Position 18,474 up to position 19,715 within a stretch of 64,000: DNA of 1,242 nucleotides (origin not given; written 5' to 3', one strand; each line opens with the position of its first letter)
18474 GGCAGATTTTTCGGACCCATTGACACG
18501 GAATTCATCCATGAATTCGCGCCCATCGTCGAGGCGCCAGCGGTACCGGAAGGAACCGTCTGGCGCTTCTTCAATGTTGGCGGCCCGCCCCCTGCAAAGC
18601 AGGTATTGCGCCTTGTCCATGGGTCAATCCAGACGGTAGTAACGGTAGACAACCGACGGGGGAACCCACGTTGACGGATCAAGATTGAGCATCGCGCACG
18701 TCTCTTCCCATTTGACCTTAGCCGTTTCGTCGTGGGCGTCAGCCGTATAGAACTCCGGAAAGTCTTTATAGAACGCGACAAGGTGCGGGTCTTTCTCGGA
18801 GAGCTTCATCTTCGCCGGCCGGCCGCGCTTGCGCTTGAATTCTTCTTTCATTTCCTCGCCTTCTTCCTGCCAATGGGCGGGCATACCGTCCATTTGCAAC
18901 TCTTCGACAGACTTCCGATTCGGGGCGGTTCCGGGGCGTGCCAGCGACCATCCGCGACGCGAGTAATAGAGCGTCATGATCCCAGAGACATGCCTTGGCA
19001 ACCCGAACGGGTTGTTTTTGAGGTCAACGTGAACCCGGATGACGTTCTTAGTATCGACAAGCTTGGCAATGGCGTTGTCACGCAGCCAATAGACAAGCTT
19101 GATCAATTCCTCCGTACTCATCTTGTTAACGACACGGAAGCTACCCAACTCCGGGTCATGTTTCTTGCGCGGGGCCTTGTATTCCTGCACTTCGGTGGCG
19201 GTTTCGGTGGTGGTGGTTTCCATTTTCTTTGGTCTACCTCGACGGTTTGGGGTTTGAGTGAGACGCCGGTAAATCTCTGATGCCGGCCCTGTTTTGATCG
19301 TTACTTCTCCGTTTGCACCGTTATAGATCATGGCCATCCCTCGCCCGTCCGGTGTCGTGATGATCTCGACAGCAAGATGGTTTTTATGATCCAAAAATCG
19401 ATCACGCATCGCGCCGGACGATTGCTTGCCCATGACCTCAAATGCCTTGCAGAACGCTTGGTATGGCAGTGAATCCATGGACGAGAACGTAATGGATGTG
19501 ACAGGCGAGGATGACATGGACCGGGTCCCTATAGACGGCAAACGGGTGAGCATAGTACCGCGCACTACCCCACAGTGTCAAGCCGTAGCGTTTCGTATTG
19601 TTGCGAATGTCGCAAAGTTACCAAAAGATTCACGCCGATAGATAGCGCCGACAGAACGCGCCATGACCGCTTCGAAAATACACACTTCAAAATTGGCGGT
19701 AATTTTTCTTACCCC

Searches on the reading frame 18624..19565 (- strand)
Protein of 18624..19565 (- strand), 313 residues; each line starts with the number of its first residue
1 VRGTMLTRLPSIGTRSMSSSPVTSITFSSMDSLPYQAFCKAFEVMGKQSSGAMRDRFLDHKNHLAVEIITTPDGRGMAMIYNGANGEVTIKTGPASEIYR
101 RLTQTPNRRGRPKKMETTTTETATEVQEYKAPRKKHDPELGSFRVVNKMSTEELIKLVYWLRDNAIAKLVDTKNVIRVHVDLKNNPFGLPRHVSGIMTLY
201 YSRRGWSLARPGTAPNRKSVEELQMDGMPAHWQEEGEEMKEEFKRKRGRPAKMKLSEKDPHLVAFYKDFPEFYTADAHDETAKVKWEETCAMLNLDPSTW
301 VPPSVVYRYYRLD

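Call 12: search_protein_families(library=pfam, proteins=[window:18624-19565:-], max_evalue=0.01)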
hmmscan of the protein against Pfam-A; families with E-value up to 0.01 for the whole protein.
window:18624-19565:- (313 aa): 0 families

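Call 13: search_protein_families(library=phrogs, proteins=[window:18624-19565:-], max_evalue=0.001)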
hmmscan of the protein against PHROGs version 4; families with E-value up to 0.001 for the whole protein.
window:18624-19565:- (313 aa): 0 families

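Call 41: find_related_loci(query=A5, collection=metagenome_contigs, flank=6000)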
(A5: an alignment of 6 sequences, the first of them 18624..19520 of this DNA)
Query A5 (298 aa) in metagenome_contigs; peptide patterns used: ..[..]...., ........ (x = any residue, [..] = any of these).
290 stretches matched a pattern; 4 encode a relative of the query (tblastn E <= 1e-3); 4 distinct loci.
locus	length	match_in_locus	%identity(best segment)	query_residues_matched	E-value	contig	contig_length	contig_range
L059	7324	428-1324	86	1-298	4e-169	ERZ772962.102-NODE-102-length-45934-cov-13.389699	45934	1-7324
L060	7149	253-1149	83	1-298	4e-169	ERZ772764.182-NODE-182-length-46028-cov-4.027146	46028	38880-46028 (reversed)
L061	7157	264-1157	82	1-298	8e-161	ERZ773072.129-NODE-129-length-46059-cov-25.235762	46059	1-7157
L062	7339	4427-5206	73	2-256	3e-113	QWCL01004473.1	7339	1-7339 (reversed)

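Call 45: find_homologous_proteins(query=window:18624-19517:-)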
Query window:18624-19517:- (297 aa): 23 proteins with E <= 0.001 among 458 candidates.
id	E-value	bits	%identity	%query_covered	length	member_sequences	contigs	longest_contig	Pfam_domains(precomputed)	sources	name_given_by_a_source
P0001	8.6e-193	657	100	96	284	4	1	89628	-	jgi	jgi:hypothetical protein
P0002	8.0e-191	650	94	100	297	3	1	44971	-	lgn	-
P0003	3.4e-170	583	85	100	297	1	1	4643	-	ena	-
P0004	2.5e-167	573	87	96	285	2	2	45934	-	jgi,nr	jgi:hypothetical protein|nr:MAG TPA: hypothetical protein [Caudoviricetes sp.]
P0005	3.8e-167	573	84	100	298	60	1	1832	-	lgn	-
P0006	7.9e-166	568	83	100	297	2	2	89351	-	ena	-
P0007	3.6e-165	566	83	100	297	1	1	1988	-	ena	-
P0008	4.0e-164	563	82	100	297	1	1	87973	-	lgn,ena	-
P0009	8.3e-164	562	82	100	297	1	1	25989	-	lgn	-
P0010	3.2e-163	560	82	100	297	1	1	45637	-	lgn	-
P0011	3.7e-163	560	82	100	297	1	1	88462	-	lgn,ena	-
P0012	7.9e-163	559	82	100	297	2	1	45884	-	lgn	-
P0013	1.2e-162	558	81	100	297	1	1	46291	-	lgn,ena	-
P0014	1.4e-162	558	81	100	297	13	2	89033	-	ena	-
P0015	2.0e-151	521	85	91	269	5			-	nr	nr:MAG TPA: hypothetical protein [Caudoviricetes sp.]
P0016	2.3e-150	518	77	100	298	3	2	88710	-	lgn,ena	-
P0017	3.2e-148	511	76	100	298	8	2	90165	-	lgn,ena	-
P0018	7.9e-148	509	76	100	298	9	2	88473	-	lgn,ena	-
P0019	1.6e-147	508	75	100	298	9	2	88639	-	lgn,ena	-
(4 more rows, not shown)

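Call 47: find_encoding_contigs(protein=P0016, flank=3000, max_places=2)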
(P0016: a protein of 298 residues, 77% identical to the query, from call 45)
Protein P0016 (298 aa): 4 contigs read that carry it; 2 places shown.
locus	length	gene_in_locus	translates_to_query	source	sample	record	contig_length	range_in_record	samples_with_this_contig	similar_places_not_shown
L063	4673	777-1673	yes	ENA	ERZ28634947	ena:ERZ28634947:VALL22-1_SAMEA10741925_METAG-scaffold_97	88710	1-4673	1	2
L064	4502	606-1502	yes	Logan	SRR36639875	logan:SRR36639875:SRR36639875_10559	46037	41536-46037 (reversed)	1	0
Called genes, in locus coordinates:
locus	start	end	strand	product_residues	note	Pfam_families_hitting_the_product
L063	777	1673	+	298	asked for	-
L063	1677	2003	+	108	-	-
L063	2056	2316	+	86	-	PF19905:DUF6378 (weak)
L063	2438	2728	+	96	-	-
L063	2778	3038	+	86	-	-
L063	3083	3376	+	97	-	-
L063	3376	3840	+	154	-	PF13384:HTH_23 (faint), PF13518:HTH_28 (faint), PF13936:HTH_38 (faint)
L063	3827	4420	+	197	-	PF13412:HTH_24 (faint), PF13384:HTH_23 (faint), PF13518:HTH_28 (faint), PF13551:HTH_29 (faint), PF15978:TnsD (weak), PF04545:Sigma70_r4 (faint), PF08279:HTH_11 (faint), PF08281:Sigma70_r4_2 (faint)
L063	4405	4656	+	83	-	-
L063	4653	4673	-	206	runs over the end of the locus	PF20093:DUF6484 (weak), PF18715:Phage_spike (faint)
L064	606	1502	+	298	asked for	-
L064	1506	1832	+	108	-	-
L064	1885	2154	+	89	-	PF19905:DUF6378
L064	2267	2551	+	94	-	-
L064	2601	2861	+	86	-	-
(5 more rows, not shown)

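Call 48: find_encoding_contigs(protein=P0017, flank=3000, max_places=2)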
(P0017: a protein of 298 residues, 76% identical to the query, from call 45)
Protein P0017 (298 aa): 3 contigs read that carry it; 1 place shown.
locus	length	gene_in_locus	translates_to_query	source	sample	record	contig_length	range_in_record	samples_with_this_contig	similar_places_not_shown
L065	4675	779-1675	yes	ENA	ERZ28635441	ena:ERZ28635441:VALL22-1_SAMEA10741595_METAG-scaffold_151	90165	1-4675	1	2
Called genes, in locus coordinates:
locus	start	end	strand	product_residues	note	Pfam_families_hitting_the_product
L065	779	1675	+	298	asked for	-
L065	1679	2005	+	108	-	-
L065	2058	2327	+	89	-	PF19905:DUF6378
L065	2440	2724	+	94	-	-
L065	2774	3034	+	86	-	-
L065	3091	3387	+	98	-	-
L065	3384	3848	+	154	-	PF01527:HTH_Tnp_1 (faint), PF02796:HTH_7 (weak), PF08279:HTH_11 (weak), PF13542:HTH_Tnp_ISL3 (faint), PF08281:Sigma70_r4_2 (weak), PF13384:HTH_23 (weak), PF13518:HTH_28 (faint), PF13551:HTH_29 (faint), +1 more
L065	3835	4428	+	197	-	PF13412:HTH_24 (faint), PF13384:HTH_23 (faint), PF01381:HTH_3 (faint), PF13518:HTH_28 (faint), PF13551:HTH_29 (faint), PF08280:HTH_Mga (faint), PF04545:Sigma70_r4 (faint), PF08279:HTH_11 (faint), +1 more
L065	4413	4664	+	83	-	-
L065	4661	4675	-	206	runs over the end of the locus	PF20093:DUF6484 (weak)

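Call 49: find_encoding_contigs(protein=P0019, flank=3000, max_places=2)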
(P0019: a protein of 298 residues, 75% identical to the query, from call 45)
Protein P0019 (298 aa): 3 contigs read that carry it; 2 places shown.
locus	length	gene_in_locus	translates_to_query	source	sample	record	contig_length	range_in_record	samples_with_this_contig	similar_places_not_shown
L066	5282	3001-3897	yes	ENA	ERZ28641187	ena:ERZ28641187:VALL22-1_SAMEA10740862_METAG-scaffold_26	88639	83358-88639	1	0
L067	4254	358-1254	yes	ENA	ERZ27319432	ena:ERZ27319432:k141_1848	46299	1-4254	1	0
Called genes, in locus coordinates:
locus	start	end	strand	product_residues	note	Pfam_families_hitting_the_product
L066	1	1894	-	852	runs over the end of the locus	PF13148:DUF3987 (faint)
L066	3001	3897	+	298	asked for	-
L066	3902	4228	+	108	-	-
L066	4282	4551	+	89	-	PF19905:DUF6378 (weak)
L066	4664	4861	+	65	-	-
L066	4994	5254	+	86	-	-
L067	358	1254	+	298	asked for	-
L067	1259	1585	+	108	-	-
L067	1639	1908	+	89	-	PF19905:DUF6378 (weak)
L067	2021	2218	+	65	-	-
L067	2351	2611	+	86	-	-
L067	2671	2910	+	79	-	-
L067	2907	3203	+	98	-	-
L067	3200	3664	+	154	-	PF02796:HTH_7 (faint), PF00392:GntR (faint)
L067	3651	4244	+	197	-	-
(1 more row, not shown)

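Call 50: find_encoding_contigs(protein=P0008, flank=3000, max_places=2)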
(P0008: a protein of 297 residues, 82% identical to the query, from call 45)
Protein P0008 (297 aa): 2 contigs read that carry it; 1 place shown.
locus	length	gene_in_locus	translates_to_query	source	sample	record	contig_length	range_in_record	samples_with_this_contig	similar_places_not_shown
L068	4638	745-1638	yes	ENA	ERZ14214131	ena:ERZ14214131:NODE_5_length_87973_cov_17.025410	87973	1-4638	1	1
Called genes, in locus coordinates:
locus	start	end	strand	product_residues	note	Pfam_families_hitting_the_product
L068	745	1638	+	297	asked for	-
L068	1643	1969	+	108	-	-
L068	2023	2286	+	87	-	PF19905:DUF6378 (weak)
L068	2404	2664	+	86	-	-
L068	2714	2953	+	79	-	-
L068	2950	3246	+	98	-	-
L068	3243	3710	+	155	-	PF13384:HTH_23 (faint), PF02796:HTH_7 (faint), PF13518:HTH_28 (faint), PF13551:HTH_29 (faint)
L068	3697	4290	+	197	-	PF13412:HTH_24 (faint), PF13384:HTH_23 (faint), PF08280:HTH_Mga (faint)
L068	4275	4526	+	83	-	-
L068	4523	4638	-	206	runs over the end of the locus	PF20093:DUF6484 (weak), PF18715:Phage_spike (faint)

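Call 58: predict_structure(alignment_id=A6)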
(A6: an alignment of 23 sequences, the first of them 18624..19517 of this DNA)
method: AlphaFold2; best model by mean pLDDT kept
length: 297 residues; sequences in the alignment: 23
mean_pLDDT: 57.0   pTM: 0.35
mean pLDDT of the five models: 57.0, 53.1, 50.8, 48.5, 47.9
residues with pLDDT >= 90: 2; 70-90: 102; 50-70: 68; < 50: 125
segments of 3 or more residues with pLDDT < 50: 1-4, 89-135, 148-211, 230-234
pLDDT, mean of each block of 10 residues (from residue 1): 53 59 60 66 73 75 78 74 61 33 29 23 28 47 52 42 40 36 43 39 38 52 52 62 86 83 86 88 82 77
secondary structure, 60 per line:
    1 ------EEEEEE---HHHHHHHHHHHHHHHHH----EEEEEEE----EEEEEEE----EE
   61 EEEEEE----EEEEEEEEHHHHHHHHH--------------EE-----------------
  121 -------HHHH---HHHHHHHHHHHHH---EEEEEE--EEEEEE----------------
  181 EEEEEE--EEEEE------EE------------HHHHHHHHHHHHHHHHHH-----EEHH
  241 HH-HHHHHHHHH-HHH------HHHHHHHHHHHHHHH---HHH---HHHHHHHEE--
elements in order: E7-12 H16-32 E37-43 E48-54 E59-66 E71-78 H79-87 H128-131 H135-147 E151-156 E159-164 E181-186 E189-193 H214-231 H239-242 H244-252 H263-277 H287-293
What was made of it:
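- Tried and rejected: The full-length model is poor (pLDDT 57; call 58).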

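Call 59: search_protein_representatives(alignment_id=A6)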
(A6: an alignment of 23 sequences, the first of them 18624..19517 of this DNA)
Query: 23 sequences, 297 profile positions. Proteins with E-value up to 0.001 (for the whole library): 3; up to 1e-10: 2; up to 1e-30: 2. The best 3 are listed.
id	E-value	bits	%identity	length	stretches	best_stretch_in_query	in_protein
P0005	7.6e-193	655.4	-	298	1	1-297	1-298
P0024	2.2e-41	158.2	-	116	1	14-104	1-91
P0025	1.1e-04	37.7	-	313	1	132-207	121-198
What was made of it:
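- On SPP1-type dual origin (oriL/oriR with gp38): An exhaustive HMMER search finds only its own family and P0025 (call 59).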

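Call 62: find_encoding_contigs(protein=P0025, flank=8000, max_places=3)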
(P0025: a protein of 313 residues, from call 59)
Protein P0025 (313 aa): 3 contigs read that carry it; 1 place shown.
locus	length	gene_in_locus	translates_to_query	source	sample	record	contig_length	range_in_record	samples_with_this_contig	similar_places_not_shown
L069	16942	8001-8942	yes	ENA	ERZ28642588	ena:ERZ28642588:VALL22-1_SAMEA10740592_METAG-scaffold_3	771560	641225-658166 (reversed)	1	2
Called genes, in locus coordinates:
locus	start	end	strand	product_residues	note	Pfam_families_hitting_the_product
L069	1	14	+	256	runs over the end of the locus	-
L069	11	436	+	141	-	-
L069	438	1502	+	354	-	-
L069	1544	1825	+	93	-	-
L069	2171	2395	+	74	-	PF25612:DUF7940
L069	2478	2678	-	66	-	-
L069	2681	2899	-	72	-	-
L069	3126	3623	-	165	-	-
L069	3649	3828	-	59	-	PF05930:Phage_AlpA, PF12728:HTH_17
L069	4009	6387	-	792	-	PF13148:DUF3987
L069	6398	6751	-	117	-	-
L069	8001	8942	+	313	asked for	-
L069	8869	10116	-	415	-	PF13356:Arm-DNA-bind_3, PF14659:Phage_int_SAM_3 (weak), PF22022:Phage_int_M, PF00589:Phage_integrase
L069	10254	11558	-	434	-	PF03600:CitMHS, PF03605:DcuA_DcuB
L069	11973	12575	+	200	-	PF07155:ECF-ribofla_trS (weak), PF02632:BioY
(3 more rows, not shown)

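Call 63: fold_search(model_id=the predicted structure, library=pdb)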
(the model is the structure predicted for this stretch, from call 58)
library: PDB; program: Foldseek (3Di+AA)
matches with E <= 10: 1173; with E <= 0.001: 0
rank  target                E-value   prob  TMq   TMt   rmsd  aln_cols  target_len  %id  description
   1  6y2p_A                2.8e-02  0.99  0.20  0.17   5.9        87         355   14  Escherichia coli RnlA-RnlB Toxin-Antitoxin System. (released 2021-04-14)
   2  8adc_B                2.8e-02  0.75  0.16  0.21  13.2       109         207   13  Viral tegument-like DUBs (released 2023-02-15)
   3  6y2r_B                4.2e-02  0.99  0.18  0.15   4.3        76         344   10  Escherichia coli R255A RnlA endoribonuclease (single alanine mutant of RnlA) (released 2021-05-12)
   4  8adb_A                4.2e-02  0.66  0.15  0.20  13.0       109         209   16  Viral tegument-like DUBs (released 2023-02-15)
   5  6c0w_K                4.4e-02  0.77  0.15  0.20  11.3        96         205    6  Cryo-EM structure of human kinetochore protein CENP-N with the centromeric nucleosome containing CENP-A (released 2018-01-17)
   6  1vjh_A                5.3e-02  0.75  0.17  0.33   7.6       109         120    9  Crystal structure of gene product of At1g24000 from Arabidopsis thaliana (released 2004-03-16)
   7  8adc_A                7.1e-02  0.57  0.16  0.22  13.2       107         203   14  Viral tegument-like DUBs (released 2023-02-15)
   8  3c6m_B                7.6e-02  0.98  0.18  0.16   6.5        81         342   11  Crystal structure of human spermine synthase in complex with spermine and 5-methylthioadenosine (released 2008-02-19)
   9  6eqt_B                9.0e-02  0.66  0.15  0.20  12.4       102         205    5  CRYSTAL STRUCTURE OF THE HUMAN KINETOCHORE PROTEIN CENP-N (released 2018-01-17)
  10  7qoo_N                1.2e-01  0.63  0.15  0.14   7.3        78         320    8  Structure of the human inner kinetochore CCAN complex (released 2022-06-08)
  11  2vu4                  1.2e-01  0.57  0.17  0.28   6.4        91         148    8  Structure of PsbP protein from Spinacia oleracea at 1.98 A resolution (released 2009-07-21)
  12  2ix2_B                1.3e-01  0.15  0.16  0.18  16.8       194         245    8  Crystal structure of the heterotrimeric PCNA from Sulfolobus solfataricus (released 2006-10-04)
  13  7pkn_N                1.4e-01  0.69  0.15  0.14   6.5        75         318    8  Structure of the human CCAN deltaCT complex (released 2022-04-27)
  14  7q04_E                1.4e-01  0.11  0.11  0.10  11.3       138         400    8  Crystal structure of TPADO in a substrate-free state (released 2022-04-06)
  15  7q06_F                1.4e-01  0.10  0.10  0.09  11.1       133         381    9  Crystal structure of TPADO in complex with 2-OH-TPA (released 2022-03-30)
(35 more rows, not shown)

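Call 72: find_related_loci(query=P0025, collection=genome_contigs, flank=5000)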
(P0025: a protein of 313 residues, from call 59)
Query P0025 (313 aa) in genome_contigs; peptide patterns used: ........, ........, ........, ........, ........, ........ (x = any residue, [..] = any of these).
71 stretches matched a pattern, but none encodes a relative of the query by tblastn (E <= 1e-3).

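Call 73: find_homologous_proteins(query=P0025, max_evalue=0.01)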
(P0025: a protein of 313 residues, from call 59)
Query P0025 (313 aa): 1 proteins with E <= 0.01 among 1011 candidates.
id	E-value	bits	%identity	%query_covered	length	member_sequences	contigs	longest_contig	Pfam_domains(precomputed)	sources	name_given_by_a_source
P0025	5.2e-211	717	100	100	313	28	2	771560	-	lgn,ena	-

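Call 76: find_encoding_contigs(protein=P0006, flank=4500, max_places=2)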
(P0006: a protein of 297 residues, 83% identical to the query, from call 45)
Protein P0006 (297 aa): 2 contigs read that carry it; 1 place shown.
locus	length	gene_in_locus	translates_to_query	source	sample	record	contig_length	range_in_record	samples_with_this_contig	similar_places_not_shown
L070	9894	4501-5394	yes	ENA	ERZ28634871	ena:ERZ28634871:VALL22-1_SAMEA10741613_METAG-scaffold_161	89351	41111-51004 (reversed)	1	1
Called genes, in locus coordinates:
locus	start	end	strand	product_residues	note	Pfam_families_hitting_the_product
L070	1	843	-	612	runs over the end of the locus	PF00270:DEAD, PF04851:ResIII, PF00271:Helicase_C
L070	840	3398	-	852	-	PF13148:DUF3987 (faint)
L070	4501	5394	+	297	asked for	-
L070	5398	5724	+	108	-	-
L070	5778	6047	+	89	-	PF19905:DUF6378 (weak)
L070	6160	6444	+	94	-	-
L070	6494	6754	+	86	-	-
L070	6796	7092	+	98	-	-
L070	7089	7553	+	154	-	PF02796:HTH_7 (weak), PF08279:HTH_11 (faint), PF13384:HTH_23 (faint), PF00392:GntR (faint)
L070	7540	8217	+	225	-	-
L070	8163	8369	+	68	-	-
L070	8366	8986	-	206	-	PF20093:DUF6484 (weak), PF18715:Phage_spike (faint)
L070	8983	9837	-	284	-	-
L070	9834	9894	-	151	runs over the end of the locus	-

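Call 77: find_encoding_contigs(protein=P0011, flank=4500, max_places=2)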
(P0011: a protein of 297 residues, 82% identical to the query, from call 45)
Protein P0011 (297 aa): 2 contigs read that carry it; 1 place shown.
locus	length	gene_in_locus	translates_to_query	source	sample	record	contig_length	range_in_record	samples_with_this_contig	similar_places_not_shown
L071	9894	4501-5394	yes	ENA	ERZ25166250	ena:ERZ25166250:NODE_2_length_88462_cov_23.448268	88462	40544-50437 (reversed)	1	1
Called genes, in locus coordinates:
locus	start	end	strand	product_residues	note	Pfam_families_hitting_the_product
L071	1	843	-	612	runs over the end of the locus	PF00270:DEAD, PF04851:ResIII, PF00271:Helicase_C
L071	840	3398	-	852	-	PF13148:DUF3987 (faint)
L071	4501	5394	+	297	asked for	-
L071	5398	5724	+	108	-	-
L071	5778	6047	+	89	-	PF19905:DUF6378 (weak)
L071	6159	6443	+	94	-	-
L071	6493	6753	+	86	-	-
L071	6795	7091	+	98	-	-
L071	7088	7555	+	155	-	PF13384:HTH_23 (faint), PF02796:HTH_7 (faint)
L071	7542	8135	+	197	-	PF13412:HTH_24 (faint), PF13384:HTH_23 (faint), PF08280:HTH_Mga (faint), PF04545:Sigma70_r4 (faint), PF08281:Sigma70_r4_2 (faint)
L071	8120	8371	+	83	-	-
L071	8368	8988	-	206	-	PF20093:DUF6484 (weak), PF18715:Phage_spike (faint)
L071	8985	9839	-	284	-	-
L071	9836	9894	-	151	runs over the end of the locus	-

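Call 78: find_encoding_contigs(protein=P0018, flank=4500, max_places=2)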
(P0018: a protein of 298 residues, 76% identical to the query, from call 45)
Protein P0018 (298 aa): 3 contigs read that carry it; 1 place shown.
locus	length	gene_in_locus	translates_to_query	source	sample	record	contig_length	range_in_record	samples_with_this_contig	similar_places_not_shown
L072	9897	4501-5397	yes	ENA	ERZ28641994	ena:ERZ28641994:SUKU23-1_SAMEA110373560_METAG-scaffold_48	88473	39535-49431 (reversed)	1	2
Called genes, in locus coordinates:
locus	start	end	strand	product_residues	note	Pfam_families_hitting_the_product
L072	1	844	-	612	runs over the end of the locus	PF00270:DEAD, PF04851:ResIII, PF00271:Helicase_C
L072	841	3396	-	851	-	PF13148:DUF3987 (faint)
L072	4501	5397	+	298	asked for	-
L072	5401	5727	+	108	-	-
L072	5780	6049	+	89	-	PF19905:DUF6378 (weak)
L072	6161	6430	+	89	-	-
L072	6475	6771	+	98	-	-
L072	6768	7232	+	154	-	PF01527:HTH_Tnp_1 (faint), PF02796:HTH_7 (faint), PF08279:HTH_11 (faint), PF13542:HTH_Tnp_ISL3 (faint), PF01381:HTH_3 (faint), PF08281:Sigma70_r4_2 (faint), PF13384:HTH_23 (faint), PF13412:HTH_24 (faint), +2 more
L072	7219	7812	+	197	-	-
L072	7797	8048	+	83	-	-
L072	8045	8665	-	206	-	PF20093:DUF6484 (weak), PF18715:Phage_spike (faint)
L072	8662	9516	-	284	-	-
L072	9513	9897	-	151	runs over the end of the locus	-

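Call 102: search_protein_families(library=ncbifam, proteins=[window:18624-19517:-, P0025], max_evalue=0.01)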
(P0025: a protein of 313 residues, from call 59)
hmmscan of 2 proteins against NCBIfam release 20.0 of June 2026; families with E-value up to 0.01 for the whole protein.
window:18624-19517:- (297 aa): 0 families

P0025 (313 aa): 0 families
